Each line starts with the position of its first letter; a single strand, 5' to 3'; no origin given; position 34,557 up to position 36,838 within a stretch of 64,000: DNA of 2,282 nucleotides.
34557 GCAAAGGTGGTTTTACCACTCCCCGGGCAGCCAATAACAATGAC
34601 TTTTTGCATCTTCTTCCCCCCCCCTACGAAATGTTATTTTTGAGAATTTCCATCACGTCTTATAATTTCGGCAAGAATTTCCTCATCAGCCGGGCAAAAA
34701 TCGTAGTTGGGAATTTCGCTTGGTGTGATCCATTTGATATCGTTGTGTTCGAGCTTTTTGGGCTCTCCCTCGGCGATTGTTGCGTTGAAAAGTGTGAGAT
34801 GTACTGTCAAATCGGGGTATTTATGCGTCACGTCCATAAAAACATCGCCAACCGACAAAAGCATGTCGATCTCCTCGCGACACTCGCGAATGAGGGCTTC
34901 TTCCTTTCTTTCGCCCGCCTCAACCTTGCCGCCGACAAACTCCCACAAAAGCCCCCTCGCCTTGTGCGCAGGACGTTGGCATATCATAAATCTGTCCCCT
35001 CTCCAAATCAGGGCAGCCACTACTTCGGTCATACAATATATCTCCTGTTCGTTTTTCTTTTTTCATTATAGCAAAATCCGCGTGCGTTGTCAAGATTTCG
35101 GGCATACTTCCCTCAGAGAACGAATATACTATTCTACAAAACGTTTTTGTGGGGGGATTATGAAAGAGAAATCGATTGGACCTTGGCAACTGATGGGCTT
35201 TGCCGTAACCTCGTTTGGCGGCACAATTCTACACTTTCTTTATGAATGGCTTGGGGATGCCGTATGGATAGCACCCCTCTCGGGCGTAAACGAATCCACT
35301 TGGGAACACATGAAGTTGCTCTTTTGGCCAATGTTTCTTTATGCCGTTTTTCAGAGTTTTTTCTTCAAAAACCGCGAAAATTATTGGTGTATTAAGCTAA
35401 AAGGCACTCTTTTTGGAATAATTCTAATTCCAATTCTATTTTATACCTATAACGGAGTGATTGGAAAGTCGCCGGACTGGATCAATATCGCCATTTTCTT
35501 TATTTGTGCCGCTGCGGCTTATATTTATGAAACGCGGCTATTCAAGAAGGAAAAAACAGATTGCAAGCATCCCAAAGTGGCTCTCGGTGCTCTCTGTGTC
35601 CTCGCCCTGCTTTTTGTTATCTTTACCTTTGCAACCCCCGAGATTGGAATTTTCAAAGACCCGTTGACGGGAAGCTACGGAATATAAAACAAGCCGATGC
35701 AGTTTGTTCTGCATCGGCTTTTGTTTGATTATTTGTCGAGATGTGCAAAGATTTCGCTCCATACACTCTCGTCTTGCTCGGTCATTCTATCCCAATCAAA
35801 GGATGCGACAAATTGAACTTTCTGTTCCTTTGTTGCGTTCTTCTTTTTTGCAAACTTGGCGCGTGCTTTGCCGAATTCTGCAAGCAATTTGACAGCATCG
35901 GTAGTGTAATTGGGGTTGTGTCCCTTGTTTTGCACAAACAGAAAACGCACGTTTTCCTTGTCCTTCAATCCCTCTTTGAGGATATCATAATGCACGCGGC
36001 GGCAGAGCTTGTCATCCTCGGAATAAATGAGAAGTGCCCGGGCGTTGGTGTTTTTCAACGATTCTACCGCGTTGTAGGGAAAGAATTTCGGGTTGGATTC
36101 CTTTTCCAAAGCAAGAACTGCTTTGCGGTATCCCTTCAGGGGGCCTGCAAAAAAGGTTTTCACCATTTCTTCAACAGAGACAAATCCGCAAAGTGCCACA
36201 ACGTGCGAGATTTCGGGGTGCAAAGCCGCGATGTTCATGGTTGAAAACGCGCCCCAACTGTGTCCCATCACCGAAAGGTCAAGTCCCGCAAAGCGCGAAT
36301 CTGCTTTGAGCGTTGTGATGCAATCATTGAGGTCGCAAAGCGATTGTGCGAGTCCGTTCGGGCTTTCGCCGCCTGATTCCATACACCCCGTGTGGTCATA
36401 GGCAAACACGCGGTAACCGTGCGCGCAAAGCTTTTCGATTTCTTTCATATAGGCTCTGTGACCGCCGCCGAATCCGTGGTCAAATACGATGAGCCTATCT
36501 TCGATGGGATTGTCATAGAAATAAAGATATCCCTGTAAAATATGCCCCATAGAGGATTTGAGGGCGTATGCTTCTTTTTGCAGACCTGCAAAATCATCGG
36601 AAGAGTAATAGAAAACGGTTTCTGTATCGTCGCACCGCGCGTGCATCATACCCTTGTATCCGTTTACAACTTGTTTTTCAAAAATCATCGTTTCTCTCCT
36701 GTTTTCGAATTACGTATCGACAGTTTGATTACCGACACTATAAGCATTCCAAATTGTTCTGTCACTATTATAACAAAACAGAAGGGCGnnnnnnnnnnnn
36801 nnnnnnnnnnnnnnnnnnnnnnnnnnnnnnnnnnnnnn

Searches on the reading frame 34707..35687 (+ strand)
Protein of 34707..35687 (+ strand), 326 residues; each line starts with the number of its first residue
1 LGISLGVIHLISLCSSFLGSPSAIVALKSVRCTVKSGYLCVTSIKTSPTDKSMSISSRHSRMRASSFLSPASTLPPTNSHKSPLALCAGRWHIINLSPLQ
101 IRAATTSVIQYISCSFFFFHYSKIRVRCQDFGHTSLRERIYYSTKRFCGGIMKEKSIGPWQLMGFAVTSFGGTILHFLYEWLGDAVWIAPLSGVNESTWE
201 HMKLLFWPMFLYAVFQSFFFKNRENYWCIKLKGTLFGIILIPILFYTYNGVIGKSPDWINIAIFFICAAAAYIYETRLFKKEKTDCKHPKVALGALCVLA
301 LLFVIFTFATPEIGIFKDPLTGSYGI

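Call 47: search_protein_families(library=pfam, proteins=[window:34707-35687:+], max_evalue=0.00001)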
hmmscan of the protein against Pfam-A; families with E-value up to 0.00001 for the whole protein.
window:34707-35687:+ (326 aa): 1 family
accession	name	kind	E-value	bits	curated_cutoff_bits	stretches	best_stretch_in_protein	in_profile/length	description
PF20122.4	DUF6512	-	4.8e-27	95.5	26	1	158-326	10-181/181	Family of unknown function (DUF6512)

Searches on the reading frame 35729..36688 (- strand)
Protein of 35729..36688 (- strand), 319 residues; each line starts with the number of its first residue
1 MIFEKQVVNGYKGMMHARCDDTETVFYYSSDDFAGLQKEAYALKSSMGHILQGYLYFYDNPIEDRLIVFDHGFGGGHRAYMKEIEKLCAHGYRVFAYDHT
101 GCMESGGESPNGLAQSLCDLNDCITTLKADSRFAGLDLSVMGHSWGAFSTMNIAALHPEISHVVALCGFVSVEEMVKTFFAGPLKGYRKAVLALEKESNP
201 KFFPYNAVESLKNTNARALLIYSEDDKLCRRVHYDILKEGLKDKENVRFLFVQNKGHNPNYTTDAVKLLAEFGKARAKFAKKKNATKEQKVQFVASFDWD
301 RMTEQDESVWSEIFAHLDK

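Call 47: search_protein_families(library=pfam, proteins=[window:35729-36688:-], max_evalue=0.00001)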
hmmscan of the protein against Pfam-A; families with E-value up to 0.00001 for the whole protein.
window:35729-36688:- (319 aa): 3 families
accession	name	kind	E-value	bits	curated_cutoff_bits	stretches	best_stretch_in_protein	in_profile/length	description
PF12146.15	Hydrolase_4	-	3.5e-15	56.4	27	1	65-239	5-175/239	Serine aminopeptidase, S33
PF00561.26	Abhydrolase_1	-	6.3e-14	52.7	25.8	1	66-194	2-131/245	alpha/beta hydrolase fold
PF12697.13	Abhydrolase_6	-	8e-12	46.7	26.3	1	67-188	1-105/217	Alpha/beta hydrolase family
